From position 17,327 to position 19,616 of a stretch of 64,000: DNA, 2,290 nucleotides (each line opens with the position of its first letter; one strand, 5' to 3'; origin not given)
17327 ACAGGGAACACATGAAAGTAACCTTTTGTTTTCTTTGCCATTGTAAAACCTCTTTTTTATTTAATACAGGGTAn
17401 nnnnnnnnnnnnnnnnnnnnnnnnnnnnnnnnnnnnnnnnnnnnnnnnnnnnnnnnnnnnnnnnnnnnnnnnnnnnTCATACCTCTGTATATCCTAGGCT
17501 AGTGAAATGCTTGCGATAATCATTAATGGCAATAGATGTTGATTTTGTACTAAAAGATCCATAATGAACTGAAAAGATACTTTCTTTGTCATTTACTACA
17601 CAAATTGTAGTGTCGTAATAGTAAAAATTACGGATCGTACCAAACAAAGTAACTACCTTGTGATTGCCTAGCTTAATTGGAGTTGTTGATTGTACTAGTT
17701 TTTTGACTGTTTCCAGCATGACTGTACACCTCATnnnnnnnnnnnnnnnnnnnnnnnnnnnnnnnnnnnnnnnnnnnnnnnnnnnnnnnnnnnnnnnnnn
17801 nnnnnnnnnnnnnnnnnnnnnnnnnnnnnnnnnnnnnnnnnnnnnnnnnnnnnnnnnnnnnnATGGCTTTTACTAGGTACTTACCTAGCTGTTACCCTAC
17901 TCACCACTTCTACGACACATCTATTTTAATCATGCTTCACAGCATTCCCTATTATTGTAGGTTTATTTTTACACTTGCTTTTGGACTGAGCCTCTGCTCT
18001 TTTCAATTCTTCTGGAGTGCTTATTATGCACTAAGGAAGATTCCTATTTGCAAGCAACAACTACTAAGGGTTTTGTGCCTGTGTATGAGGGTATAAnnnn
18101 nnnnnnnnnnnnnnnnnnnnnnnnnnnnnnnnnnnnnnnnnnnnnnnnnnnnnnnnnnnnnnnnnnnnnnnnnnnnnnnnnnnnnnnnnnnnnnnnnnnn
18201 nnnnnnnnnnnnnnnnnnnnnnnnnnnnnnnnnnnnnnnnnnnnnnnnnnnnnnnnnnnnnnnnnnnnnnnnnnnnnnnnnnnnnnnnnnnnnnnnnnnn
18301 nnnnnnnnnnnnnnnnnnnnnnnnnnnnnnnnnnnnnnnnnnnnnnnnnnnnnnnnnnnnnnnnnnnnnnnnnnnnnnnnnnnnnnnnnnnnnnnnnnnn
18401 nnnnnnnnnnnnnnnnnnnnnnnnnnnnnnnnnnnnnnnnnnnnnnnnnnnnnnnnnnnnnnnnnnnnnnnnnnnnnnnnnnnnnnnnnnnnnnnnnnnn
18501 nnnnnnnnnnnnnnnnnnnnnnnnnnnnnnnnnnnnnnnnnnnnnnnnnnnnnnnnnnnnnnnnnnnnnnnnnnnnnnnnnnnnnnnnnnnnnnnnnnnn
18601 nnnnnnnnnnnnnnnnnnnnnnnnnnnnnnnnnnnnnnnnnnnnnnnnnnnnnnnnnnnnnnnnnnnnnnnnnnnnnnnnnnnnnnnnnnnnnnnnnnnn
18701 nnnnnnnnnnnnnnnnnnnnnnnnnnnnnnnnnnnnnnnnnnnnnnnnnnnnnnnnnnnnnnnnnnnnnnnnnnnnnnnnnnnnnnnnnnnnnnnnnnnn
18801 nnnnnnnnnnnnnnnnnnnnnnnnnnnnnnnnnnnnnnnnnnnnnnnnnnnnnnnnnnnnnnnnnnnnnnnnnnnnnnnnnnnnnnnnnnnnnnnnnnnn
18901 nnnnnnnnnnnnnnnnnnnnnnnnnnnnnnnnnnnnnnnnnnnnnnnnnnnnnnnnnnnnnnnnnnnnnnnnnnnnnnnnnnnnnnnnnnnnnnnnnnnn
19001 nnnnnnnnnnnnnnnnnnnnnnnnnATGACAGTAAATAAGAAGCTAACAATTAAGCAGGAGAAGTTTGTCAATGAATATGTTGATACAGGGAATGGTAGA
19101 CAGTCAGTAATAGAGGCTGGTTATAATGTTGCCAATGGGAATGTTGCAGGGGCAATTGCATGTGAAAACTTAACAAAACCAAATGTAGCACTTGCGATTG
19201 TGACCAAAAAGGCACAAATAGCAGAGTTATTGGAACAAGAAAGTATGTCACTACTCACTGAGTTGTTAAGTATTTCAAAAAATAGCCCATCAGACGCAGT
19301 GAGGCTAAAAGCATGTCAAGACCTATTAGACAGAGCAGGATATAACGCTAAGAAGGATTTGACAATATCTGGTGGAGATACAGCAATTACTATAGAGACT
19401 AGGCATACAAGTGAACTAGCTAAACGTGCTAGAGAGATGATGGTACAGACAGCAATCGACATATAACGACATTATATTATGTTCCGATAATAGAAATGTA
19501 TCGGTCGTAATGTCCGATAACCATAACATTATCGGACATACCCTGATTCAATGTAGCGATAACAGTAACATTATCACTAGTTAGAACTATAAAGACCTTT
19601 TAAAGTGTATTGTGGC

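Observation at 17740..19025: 1.3-kb ORF-free, GC-richer, hairpin-dense region upstream of terS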

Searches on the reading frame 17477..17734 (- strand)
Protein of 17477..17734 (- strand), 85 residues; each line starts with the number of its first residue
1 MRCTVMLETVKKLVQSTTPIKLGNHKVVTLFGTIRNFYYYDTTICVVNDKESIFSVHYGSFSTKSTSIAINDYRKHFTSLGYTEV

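Call 10: search_protein_families(library=phrogs, proteins=[window:17477-17734:-], max_evalue=0.01)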
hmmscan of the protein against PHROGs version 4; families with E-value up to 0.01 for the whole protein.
window:17477-17734:- (85 aa): 1 family
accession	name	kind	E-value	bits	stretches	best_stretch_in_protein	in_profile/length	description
phrog_18662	-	unknown function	1.1e-09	39.5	1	9-85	4-80/88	-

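Call 41: search_dna_similar(query=window:17477-17734:-, collection=phages, mode=protein, max_evalue=0.001, max_rows=20)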
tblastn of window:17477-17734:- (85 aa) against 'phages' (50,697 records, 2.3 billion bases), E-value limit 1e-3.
Records with a match: 21; places in all: 29; records where one place covers at least 80% of the query: 21.
Best place of each record, by identity: <60% 21.
By first word of the organism name: Bacillus 19; Clostridium 2.
By host as written in the record: Bacillus subtilis 7; Bacillus subtilis BEST7003 6; Clostridium sp. 2; Bacillus subtilis Delta6 2; Bacillus subtilis Marburg strain 1; Bacillus subtilis CU 1065 1; Bacillus subtilis subsp. subtilis str. 168 1; Bacillus subtilis Goe2 1.
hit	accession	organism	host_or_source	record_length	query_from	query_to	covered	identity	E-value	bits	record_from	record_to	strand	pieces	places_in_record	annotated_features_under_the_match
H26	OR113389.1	Clostridium phage vB_CtyS-FA67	Clostridium sp.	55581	6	84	93%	43.0%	1e-12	67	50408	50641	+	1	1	hypothetical protein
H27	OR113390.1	Clostridium phage vB_CtyS-FA70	Clostridium sp.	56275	6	84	93%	43.0%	1e-12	67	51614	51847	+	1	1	hypothetical protein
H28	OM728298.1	Bacillus phage vB_BsuM-Goe16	Bacillus subtilis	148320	6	85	94%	37.0%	5e-7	51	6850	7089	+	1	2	hypothetical protein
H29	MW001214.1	Bacillus phage SP8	Bacillus subtilis Marburg strain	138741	6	85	94%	36.1%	1e-6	50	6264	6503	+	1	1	hypothetical protein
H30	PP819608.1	Bacillus phage Adastra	Bacillus subtilis CU 1065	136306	6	85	94%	36.1%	1e-6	50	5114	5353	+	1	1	repeat region predicted by primer walking and sequence comparison to ... | hypothetical protein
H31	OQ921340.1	Bacillus phage SPO1L5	Bacillus subtilis BEST7003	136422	6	85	94%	36.1%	4e-6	48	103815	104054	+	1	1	hypothetical protein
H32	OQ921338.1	Bacillus phage SPO1L3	Bacillus subtilis BEST7003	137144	6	85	94%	36.1%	4e-6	48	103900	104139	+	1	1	hypothetical protein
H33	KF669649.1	Bacillus phage CampHawk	Bacillus subtilis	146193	6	85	94%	34.9%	3e-6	49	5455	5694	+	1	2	right and left terminal repeat sequences and all genes contained ... | hypothetical protein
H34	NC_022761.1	Bacillus phage CampHawk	Bacillus subtilis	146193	6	85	94%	34.9%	3e-6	49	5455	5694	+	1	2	right and left terminal repeat sequences and all genes contained ... | hypothetical protein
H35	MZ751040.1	Bacillus phage phi18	Bacillus subtilis subsp. subtilis str. ...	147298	6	85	94%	34.9%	3e-6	49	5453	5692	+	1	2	hypothetical protein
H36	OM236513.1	Bacillus phage SP82G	Bacillus subtilis BEST7003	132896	6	85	94%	34.9%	3e-6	48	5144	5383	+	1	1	hypothetical protein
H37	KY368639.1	Bacillus phage vB_BsuM-Goe2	Bacillus subtilis Goe2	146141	6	85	94%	34.9%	3e-6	48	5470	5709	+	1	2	hypothetical protein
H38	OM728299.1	Bacillus phage vB_BsuM-Goe19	Bacillus subtilis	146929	6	85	94%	34.9%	3e-6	48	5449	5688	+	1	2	hypothetical protein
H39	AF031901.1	Bacillus phage SPO1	Bacillus subtilis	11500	6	85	94%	34.9%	4e-6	48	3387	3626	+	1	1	42: unknown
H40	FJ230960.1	Bacillus phage SPO1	Bacillus subtilis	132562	6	85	94%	34.9%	4e-6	48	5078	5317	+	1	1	42: gp42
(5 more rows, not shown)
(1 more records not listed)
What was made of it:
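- Closest known: SPO1/SP82 host-takeover module of Bacillus phages. Same: The first leftward gene is a homologue of SPO1 gp42 (35% identity, E = 4e-6, call 41).
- By tblastn it matches SPO1 gp42 and its SP82/CampHawk homologues (calls 10, 41).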

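Call 59: get_annotated_region(hit=H26, flank=4000)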
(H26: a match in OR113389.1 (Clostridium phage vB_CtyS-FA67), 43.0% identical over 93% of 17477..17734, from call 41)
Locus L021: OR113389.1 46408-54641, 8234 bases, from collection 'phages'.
description: Clostridium phage vB_CtyS-FA67, complete genome.
organism: Clostridium phage vB_CtyS-FA67 (NCBI taxid 3065430)
taxonomy: Viruses; Duplodnaviria; Heunggongvirae; Uroviricota; Caudoviricetes
host: Clostridium sp.; source: -; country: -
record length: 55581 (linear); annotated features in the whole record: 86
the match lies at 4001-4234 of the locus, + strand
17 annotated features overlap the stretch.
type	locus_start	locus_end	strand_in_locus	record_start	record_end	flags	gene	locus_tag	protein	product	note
CDS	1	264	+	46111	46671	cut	-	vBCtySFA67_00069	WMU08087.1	hypothetical protein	ORF69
CDS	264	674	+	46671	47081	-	-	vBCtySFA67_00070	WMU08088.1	hypothetical protein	ORF70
CDS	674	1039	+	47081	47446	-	-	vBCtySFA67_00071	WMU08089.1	hypothetical protein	ORF71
CDS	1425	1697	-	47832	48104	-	-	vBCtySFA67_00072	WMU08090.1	hypothetical protein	ORF72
CDS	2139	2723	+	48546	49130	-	-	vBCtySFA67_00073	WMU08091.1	hypothetical protein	ORF73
CDS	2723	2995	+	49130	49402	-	-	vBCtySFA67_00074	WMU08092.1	hypothetical protein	ORF74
CDS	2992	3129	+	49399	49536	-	-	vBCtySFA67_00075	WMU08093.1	hypothetical protein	ORF75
CDS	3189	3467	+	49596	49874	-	-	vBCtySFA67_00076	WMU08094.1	hypothetical protein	ORF76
CDS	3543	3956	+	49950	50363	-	-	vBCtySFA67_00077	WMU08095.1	hypothetical protein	ORF77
CDS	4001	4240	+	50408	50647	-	-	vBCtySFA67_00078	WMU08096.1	hypothetical protein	ORF78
CDS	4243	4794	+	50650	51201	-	-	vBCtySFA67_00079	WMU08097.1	hypothetical protein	ORF79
CDS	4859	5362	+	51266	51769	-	-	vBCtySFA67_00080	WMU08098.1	hypothetical protein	ORF80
CDS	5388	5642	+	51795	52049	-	-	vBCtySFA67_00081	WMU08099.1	hypothetical protein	ORF81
CDS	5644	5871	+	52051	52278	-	-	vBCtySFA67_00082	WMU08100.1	hypothetical protein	ORF82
CDS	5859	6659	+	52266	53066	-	-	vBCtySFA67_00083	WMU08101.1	hypothetical protein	ORF83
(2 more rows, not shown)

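Call 75: find_homologous_proteins(query=window:17477-17734:-, max_evalue=0.00001)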
Query window:17477-17734:- (85 aa): 1 proteins with E <= 0.00001 among 1 candidates.
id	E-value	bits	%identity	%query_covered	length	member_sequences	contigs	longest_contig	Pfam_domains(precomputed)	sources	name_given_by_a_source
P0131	3.0e-45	169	100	94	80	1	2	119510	-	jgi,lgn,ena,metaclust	metaclust:\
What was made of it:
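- Tried and rejected: The 85-aa neighbour finds only itself (call 75).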

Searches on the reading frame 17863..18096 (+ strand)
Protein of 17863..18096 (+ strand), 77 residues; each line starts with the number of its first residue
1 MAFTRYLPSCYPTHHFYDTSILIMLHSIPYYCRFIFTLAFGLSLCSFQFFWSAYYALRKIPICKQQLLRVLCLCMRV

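Call 10: search_protein_families(library=phrogs, proteins=[window:17863-18096:+], max_evalue=0.01)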
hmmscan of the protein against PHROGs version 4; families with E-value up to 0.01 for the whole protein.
window:17863-18096:+ (77 aa): 0 families

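Call 44: search_protein_families(library=phrogs, proteins=[window:17863-18096:+], max_evalue=1)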
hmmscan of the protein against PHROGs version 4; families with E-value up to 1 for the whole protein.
window:17863-18096:+ (77 aa): 0 families

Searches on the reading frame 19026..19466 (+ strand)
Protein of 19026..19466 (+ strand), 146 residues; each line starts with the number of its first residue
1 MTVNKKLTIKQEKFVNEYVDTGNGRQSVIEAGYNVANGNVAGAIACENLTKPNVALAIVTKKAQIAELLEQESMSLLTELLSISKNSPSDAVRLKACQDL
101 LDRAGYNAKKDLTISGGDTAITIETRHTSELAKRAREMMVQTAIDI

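Call 10: search_protein_families(library=phrogs, proteins=[window:19026-19466:+], max_evalue=0.01)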
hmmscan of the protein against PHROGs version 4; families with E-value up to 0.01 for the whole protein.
window:19026-19466:+ (146 aa): 6 families
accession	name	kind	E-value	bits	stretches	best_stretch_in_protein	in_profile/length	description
phrog_51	-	head and packaging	1.8e-19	71.5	1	3-98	85-205/261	terminase small subunit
phrog_17390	-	unknown function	1.2e-11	45.3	1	6-75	2-65/69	-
phrog_2538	-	head and packaging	4.8e-07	30.9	1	62-123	49-113/129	terminase small subunit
phrog_641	-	head and packaging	0.00099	20.6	1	7-69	3-62/162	terminase small subunit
phrog_1595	-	head and packaging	0.0017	19.5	1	5-35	2-32/164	terminase small subunit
phrog_2606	-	head and packaging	0.0021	18.5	1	4-83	86-163/310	terminase small subunit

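Call 15: find_encoding_contigs(protein=window:19026-19466:+, flank=10000, max_places=10)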
Protein window:19026-19466:+ (146 aa): 3 contigs read that carry it; 2 places shown.
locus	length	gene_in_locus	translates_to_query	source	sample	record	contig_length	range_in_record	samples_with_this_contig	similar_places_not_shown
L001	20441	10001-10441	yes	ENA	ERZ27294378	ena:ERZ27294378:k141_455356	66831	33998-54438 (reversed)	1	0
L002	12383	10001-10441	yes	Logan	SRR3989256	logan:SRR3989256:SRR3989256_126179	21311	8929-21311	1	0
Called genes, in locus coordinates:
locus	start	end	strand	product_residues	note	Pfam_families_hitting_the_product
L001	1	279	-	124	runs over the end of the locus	-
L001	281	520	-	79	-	-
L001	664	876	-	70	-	-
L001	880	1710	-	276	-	-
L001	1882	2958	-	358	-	PF03235:GmrSD_N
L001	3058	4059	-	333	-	PF20529:DUF6744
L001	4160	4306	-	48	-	-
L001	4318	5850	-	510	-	PF13519:VWA_2 (weak)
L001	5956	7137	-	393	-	PF20030:bpMoxR, PF07728:AAA_5, PF17868:AAA_lid_8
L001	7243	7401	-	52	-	-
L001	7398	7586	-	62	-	-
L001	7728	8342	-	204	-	-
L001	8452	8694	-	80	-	-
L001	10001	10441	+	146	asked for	PF03592:Terminase_2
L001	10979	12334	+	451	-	PF17289:Terminase_6C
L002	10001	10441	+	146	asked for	PF03592:Terminase_2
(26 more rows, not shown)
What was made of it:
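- On SPP1-type pac site: PF03592 hit on the terS product (call 15); phrog_51 (call 10).
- Checked: Public gene callers called nothing here on the identical contigs (call 15).
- terS (Pfam Terminase_2) starts at the right edge of the gap (calls 10, 15).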

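Call 23: find_homologous_proteins(query=window:19026-19466:+, max_evalue=0.00001)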
Query window:19026-19466:+ (146 aa): 10 proteins with E <= 0.00001 among 73 candidates.
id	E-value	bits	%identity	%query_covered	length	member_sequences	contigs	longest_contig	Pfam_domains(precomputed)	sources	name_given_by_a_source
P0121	5.0e-85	300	100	100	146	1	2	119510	PF03592.22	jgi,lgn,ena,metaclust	metaclust:\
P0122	3.9e-44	168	64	93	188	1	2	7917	PF03592.22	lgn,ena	-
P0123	1.0e-42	163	62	93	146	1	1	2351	PF03592.22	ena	-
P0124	2.7e-41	159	64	92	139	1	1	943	PF03592.22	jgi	-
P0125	1.4e-40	156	66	83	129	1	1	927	PF03592.22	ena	-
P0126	6.1e-34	135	53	92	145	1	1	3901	PF03592.22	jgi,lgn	-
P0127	6.4e-30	122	58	78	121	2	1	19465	PF03592.22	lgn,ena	-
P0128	8.8e-29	118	66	66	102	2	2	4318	-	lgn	-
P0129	4.2e-28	116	49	93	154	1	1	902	PF03592.22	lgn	-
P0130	3.9e-18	84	41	90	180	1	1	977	PF03592.22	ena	-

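Call 26: find_encoding_contigs(protein=P0122, flank=10000, max_places=3)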
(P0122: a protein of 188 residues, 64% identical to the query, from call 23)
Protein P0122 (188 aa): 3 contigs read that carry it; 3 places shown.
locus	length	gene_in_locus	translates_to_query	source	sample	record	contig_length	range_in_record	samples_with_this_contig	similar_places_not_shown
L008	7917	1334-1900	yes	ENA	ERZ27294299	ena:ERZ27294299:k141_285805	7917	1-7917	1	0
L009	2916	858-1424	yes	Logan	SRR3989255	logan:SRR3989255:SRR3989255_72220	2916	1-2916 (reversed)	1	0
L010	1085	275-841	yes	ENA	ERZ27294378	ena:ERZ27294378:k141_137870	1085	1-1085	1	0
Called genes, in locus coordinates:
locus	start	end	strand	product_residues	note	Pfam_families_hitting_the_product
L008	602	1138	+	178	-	PF21984:DnaD_N (faint), PF13730:HTH_36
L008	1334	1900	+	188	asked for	PF03592:Terminase_2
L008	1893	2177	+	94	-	PF12844:HTH_19 (weak), PF01381:HTH_3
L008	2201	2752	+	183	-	PF02732:ERCC4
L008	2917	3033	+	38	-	PF01381:HTH_3 (weak)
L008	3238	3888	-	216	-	-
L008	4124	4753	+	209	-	PF00239:Resolvase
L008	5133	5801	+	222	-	PF13560:HTH_31, PF01381:HTH_3, PF12844:HTH_19 (weak)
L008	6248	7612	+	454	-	PF07693:KAP_NTPase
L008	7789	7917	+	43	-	?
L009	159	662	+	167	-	PF21984:DnaD_N (faint), PF13730:HTH_36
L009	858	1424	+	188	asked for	PF03592:Terminase_2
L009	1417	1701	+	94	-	PF12844:HTH_19 (weak), PF01381:HTH_3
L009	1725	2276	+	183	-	PF02732:ERCC4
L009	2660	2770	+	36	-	-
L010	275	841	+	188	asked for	PF03592:Terminase_2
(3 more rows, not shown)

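Call 27: find_encoding_contigs(protein=P0127, flank=10000, max_places=3)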
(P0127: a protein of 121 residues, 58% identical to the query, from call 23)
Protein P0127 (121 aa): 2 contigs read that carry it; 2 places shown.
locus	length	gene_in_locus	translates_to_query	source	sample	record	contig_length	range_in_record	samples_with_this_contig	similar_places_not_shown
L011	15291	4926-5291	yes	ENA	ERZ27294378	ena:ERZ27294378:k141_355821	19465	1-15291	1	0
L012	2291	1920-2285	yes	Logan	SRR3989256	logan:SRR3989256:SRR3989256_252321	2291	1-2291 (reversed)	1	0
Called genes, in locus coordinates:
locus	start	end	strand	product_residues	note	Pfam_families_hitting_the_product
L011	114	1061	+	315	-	PF00892:EamA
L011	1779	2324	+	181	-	-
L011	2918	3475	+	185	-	PF12728:HTH_17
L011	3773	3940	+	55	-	PF12728:HTH_17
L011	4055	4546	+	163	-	PF13730:HTH_36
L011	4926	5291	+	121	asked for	PF03592:Terminase_2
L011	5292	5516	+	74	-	-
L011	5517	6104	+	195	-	PF02732:ERCC4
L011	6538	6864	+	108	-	PF13560:HTH_31 (weak), PF12844:HTH_19 (weak), PF01381:HTH_3 (weak)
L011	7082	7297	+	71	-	-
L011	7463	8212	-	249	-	-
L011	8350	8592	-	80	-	-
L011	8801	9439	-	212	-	-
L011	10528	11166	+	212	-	PF00239:Resolvase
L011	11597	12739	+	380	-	-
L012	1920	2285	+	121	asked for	PF03592:Terminase_2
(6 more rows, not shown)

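Call 28: find_encoding_contigs(protein=P0128, flank=10000, max_places=3)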
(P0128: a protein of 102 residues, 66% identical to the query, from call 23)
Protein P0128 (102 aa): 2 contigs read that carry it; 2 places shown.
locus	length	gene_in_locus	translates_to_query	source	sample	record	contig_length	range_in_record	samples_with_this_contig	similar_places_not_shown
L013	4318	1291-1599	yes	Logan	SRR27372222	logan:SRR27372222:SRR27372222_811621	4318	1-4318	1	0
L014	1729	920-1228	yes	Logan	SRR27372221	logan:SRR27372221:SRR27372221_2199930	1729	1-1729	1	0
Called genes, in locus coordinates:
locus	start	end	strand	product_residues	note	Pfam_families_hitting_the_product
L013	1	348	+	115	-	?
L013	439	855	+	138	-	PF13730:HTH_36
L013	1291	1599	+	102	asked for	-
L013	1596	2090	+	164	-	-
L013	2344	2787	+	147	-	-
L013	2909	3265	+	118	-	-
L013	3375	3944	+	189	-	PF00239:Resolvase, PF02796:HTH_7 (weak)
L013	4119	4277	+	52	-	-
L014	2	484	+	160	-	?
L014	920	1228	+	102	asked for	-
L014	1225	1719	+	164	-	-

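Call 49: find_related_loci(query=window:19026-19466:+, collection=metagenome_contigs, flank=10000)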
Query window:19026-19466:+ (146 aa) in metagenome_contigs; peptide patterns used: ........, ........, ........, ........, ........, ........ (x = any residue, [..] = any of these).
194 stretches matched a pattern; 1 encode a relative of the query (tblastn E <= 1e-3); 1 distinct loci.
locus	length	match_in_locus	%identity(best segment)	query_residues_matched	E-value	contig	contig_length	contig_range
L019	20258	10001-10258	42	6-103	9e-16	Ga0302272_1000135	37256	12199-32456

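Call 60: find_encoding_contigs(protein=P0123, flank=10000, max_places=3)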
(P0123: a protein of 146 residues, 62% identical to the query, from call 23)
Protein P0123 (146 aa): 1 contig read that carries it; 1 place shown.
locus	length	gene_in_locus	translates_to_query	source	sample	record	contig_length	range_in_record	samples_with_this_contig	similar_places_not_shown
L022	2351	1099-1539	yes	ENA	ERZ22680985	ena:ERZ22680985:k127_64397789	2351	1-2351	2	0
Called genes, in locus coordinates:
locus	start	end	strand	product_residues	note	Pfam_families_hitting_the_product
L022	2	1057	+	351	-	?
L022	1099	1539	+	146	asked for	PF03592:Terminase_2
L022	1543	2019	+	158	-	-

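Call 61: find_encoding_contigs(protein=P0126, flank=10000, max_places=3)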
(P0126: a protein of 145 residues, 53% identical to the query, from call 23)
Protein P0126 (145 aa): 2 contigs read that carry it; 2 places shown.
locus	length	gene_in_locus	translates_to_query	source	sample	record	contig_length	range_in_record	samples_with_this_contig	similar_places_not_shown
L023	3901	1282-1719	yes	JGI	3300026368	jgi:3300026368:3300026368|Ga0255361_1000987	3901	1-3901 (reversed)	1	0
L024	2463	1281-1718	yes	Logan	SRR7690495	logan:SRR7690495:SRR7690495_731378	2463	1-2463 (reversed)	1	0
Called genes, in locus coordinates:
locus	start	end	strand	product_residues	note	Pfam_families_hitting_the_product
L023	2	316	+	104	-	?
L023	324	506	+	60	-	-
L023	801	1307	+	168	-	-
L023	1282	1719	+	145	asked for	PF03592:Terminase_2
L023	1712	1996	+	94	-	PF01381:HTH_3 (weak)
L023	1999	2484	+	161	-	-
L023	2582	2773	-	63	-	-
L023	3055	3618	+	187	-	PF00239:Resolvase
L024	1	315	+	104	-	?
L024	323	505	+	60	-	-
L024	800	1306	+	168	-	-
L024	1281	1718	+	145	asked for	PF03592:Terminase_2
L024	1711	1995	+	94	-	PF01381:HTH_3 (weak)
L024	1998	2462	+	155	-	?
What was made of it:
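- Satellite elements in the same samples carry their own terS homologues (calls 26-28, 60, 61).
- Tried and rejected: terS homologues: all other contigs I fetched (6 of the 9 homologues) have satellite-type gene order (calls 26-28, 60, 61).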

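Call 88: find_related_loci(query=A1, collection=genome_contigs, flank=6000)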
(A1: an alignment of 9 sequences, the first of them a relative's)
Query A1 (146 aa) in genome_contigs; peptide patterns used: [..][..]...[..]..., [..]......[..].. (x = any residue, [..] = any of these).
39 stretches matched a pattern; 3 encode a relative of the query (tblastn E <= 1e-3); 3 distinct loci.
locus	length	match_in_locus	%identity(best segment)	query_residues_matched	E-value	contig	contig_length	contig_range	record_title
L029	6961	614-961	40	6-126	6e-20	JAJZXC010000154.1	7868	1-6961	MAG: Bacillota bacterium isolate TL1-3.bin40 NODE_8352_length_7868_cov_4.244284, whole genome shotgun sequence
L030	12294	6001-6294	42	7-106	1e-18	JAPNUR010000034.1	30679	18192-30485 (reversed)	MAG: Bacillota bacterium isolate CF.Solf.bin.16 NODE_34_length_30679_cov_211.077577, whole genome shotgun sequence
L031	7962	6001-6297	39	6-106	4e-10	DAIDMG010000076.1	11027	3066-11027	MAG TPA_asm: Acidiphilium sp. isolate clean440 NODE_76_length_11027_cov_3.724201, whole genome shotgun sequence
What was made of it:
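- Host type: Bacillota MAGs carry the nearest genomic terS relatives (call 88).
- Tried and rejected: A terS-profile scan gives only Bacillota MAGs at about 40% identity (call 88).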
